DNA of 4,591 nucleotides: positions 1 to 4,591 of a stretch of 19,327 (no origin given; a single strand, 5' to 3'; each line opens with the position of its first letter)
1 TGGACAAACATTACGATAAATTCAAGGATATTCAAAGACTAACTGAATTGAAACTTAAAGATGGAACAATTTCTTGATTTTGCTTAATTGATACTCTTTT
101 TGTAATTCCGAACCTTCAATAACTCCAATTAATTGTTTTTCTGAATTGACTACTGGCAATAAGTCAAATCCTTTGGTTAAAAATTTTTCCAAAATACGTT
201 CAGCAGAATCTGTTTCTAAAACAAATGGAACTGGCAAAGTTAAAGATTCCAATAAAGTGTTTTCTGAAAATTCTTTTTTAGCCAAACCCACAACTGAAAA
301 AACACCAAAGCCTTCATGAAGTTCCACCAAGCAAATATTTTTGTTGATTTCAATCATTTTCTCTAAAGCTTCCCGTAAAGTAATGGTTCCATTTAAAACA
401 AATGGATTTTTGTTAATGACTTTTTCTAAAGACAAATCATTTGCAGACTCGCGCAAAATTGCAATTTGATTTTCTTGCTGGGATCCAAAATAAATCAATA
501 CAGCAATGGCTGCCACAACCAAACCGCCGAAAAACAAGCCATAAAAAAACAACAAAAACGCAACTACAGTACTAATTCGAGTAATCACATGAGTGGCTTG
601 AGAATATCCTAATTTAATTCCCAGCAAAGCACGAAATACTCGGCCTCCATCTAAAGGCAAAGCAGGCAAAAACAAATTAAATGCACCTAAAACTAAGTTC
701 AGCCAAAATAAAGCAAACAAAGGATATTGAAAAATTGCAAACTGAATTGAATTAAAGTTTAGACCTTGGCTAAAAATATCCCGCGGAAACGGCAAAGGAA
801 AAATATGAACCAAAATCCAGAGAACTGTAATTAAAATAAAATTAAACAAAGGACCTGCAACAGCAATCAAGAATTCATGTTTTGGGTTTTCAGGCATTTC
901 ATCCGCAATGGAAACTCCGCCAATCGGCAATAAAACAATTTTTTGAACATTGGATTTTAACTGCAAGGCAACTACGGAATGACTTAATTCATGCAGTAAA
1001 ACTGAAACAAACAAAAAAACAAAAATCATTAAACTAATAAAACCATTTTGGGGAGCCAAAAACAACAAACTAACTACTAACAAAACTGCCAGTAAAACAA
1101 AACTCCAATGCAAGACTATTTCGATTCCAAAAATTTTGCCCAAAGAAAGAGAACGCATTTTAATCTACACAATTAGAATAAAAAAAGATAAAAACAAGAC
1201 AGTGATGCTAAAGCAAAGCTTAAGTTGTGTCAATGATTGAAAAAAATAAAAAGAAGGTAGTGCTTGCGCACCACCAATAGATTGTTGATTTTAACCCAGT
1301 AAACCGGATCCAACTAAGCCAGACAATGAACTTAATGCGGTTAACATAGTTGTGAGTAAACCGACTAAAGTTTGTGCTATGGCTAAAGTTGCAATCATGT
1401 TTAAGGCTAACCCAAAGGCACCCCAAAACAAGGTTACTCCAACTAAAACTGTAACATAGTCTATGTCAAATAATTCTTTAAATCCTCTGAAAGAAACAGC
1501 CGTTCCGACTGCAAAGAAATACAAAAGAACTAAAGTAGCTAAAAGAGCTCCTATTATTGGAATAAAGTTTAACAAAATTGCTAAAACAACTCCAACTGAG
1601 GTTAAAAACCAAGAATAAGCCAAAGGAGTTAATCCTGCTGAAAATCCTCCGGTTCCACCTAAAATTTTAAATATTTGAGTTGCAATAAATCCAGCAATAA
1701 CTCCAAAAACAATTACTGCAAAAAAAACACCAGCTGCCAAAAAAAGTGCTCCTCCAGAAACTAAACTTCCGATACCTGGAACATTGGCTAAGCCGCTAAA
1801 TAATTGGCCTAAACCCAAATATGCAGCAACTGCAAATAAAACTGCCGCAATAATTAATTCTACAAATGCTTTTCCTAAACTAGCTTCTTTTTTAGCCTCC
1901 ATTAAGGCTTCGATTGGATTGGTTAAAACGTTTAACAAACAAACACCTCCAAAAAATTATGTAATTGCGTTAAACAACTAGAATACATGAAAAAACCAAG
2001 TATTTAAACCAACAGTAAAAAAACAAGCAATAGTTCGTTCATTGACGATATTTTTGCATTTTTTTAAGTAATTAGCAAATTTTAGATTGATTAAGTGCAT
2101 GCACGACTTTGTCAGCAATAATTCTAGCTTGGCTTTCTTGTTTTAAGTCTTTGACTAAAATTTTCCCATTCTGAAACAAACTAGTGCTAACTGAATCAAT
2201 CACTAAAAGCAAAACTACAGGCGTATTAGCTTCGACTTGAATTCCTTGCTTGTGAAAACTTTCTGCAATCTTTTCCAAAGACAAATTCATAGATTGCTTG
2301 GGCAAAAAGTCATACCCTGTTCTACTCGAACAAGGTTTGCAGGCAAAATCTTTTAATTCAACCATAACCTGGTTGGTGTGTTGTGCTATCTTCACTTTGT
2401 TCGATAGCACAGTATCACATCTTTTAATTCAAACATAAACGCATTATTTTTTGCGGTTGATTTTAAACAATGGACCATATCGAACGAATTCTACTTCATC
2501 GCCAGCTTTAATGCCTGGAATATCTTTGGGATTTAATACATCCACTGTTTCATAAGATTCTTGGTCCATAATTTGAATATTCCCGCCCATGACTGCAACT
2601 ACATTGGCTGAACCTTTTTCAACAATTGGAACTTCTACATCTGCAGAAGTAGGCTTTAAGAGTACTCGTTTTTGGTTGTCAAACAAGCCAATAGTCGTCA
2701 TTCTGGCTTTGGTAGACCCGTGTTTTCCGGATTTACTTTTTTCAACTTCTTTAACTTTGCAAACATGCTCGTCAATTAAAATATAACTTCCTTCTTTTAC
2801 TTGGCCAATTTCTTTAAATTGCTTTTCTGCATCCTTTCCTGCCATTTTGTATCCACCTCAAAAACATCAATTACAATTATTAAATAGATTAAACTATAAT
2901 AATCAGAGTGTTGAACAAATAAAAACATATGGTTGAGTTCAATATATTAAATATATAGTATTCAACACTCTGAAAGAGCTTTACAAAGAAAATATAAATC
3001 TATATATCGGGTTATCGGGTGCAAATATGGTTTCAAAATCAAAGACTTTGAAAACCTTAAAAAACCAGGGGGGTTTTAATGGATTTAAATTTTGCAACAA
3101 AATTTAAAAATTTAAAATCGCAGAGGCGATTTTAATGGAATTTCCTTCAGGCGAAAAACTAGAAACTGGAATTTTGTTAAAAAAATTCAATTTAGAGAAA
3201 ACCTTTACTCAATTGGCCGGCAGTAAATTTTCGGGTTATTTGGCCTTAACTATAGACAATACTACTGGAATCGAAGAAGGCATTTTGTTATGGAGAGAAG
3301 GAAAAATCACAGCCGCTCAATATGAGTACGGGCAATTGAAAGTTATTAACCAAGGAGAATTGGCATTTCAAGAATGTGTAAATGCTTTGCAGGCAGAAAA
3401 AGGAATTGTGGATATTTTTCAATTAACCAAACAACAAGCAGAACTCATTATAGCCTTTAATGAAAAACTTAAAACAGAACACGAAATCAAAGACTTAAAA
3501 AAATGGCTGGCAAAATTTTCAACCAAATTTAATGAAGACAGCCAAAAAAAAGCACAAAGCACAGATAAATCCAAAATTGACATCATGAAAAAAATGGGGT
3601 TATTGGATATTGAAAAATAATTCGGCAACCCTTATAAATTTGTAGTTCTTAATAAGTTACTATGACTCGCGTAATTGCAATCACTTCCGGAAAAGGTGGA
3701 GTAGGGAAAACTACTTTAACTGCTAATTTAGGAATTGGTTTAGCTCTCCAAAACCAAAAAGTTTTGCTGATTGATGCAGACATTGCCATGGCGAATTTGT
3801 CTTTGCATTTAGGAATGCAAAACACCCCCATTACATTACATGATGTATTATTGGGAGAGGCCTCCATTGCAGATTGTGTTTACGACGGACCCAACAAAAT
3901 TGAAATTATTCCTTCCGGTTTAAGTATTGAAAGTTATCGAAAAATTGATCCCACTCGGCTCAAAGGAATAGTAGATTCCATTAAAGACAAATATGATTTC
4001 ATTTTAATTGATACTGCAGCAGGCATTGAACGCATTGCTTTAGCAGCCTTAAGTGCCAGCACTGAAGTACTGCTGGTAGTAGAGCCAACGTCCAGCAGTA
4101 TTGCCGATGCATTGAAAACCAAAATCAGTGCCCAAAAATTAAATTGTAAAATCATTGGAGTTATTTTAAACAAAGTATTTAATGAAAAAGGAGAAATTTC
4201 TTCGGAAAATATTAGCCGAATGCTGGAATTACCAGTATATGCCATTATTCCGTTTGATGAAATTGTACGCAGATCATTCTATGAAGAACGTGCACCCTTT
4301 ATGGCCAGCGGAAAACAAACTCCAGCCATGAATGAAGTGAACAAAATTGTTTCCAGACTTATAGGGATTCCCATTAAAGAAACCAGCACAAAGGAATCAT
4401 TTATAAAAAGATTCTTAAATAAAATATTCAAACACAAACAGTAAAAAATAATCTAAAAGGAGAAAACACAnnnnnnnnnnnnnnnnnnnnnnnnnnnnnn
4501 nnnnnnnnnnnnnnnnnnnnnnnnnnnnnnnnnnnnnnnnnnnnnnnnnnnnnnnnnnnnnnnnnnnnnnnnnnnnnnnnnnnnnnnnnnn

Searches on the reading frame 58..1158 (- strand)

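Call 49: search_protein_families(library=pfam, proteins=[window:58-1158:-], max_evalue=0.001)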
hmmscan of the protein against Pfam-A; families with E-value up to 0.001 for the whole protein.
window:58-1158:- (367 aa): 3 families
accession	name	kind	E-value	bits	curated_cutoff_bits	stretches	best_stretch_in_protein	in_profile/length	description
PF02163.28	Peptidase_M50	-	2.9e-19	69.7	27.2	1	45-203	2-221/221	Peptidase family M50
PF00571.33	CBS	-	7.9e-10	39.4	24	1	309-348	8-47/57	CBS domain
PF13398.12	Peptidase_M50B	-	0.00026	21.2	26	1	27-116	4-88/201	Peptidase M50B-like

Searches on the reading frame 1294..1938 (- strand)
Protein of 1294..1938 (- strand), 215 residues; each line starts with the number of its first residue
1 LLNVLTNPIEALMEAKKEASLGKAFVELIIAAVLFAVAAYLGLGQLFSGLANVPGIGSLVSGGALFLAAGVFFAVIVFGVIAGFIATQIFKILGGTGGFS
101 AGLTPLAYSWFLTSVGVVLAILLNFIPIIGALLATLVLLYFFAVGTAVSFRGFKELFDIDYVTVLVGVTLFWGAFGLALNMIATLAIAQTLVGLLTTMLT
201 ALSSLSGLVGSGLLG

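Call 8: search_protein_families(library=pfam, proteins=[window:1294-1938:-], max_evalue=0.01)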
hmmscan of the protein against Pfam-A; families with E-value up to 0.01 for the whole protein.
window:1294-1938:- (215 aa): 1 family
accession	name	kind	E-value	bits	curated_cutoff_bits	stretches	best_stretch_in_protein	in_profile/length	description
PF04893.22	Yip1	-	6.5e-09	36.3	28.6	1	3-178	2-169/173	Yip1 domain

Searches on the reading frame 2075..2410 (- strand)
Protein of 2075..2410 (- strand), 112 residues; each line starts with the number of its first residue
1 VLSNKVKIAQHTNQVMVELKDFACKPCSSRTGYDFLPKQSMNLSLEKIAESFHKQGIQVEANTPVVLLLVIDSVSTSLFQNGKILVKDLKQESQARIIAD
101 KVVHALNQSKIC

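Call 49: search_protein_families(library=pfam, proteins=[window:2075-2410:-], max_evalue=0.001)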
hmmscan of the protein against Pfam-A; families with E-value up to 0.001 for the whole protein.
window:2075-2410:- (112 aa): 1 family
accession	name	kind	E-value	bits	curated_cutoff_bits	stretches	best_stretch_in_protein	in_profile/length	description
PF00352.27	TBP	-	2.3e-05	24.6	22.9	1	41-108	15-84/85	Transcription factor TFIID (or TATA-binding protein, TBP)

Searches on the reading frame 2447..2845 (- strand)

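Call 49: search_protein_families(library=pfam, proteins=[window:2447-2845:-], max_evalue=0.001)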
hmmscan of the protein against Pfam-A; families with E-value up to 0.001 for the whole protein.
window:2447-2845:- (133 aa): 1 family
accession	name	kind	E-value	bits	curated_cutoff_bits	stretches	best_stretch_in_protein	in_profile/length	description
PF21485.3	IF5A-like_N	-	1.1e-13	51.2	27.1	1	12-67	7-62/63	Translation initiation factor 5A-like, N-terminal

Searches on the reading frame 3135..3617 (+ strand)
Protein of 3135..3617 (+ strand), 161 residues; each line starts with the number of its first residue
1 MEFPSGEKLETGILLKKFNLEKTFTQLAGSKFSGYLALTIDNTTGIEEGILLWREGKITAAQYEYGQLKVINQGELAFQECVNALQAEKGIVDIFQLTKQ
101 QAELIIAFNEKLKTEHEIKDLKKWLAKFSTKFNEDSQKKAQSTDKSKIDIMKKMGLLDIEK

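Call 8: search_protein_families(library=pfam, proteins=[window:3135-3617:+], max_evalue=0.01)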
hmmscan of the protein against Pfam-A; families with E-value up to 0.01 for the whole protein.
window:3135-3617:+ (161 aa): 1 family
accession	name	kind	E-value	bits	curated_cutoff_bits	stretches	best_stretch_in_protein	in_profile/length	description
PF09987.14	DUF2226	-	4.4e-07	30.1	22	1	18-155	16-159/252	Uncharacterized protein conserved in archaea (DUF2226)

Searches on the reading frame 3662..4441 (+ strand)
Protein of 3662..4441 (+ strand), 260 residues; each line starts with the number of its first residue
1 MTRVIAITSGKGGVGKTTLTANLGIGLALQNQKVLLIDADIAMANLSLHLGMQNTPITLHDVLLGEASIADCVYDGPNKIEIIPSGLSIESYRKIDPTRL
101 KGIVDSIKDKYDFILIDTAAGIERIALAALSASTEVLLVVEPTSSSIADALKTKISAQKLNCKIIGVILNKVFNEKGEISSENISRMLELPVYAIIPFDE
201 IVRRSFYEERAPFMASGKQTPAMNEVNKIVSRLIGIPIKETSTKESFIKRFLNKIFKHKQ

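Call 8: search_protein_families(library=pfam, proteins=[window:3662-4441:+], max_evalue=0.01)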
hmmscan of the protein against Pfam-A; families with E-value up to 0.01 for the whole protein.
window:3662-4441:+ (260 aa): 12 families
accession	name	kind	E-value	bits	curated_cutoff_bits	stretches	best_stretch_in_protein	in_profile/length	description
PF13614.12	AAA_31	-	2.4e-26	93.2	27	1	2-147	1-154/177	AAA domain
PF01656.29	CbiA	-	5.4e-22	78.5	25.4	1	5-209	1-122/125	CobQ/CobB/MinD/ParA nucleotide binding domain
PF10609.15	ParA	-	1.9e-19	70.5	27.1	2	2-57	3-58/246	NUBPL iron-transfer P-loop NTPase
PF02374.21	ArsA_ATPase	-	4.7e-10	39.6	24.3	1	7-43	5-41/305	Anion-transporting ATPase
PF06564.18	CBP_BcsQ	-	8.2e-10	39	21.3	1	4-145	3-150/234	Cellulose biosynthesis protein BcsQ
PF00142.24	Fer4_NifH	-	5.7e-09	36.3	25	1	5-208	3-220/271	4Fe-4S iron sulfur cluster binding proteins, NifH/frxC family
PF13500.12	AAA_26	-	3.1e-08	34.2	27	1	102-202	90-194/198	AAA domain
PF09140.17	MipZ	-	1.4e-06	28.3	20.7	1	4-149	2-135/262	ATPase MipZ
PF00448.28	SRP54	-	0.00011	22.4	22.7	0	8-41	6-39/196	SRP54-type protein, GTPase domain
PF13479.12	AAA_24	-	0.00052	20.4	27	1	9-131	8-85/195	AAA domain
PF16575.11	CLP1_P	-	0.0044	17.3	26.6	0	10-48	1-39/188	mRNA cleavage and polyadenylation factor CLP1 P-loop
PF07015.17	VirC1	-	0.0048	16.7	24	0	4-40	3-39/231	VirC1 protein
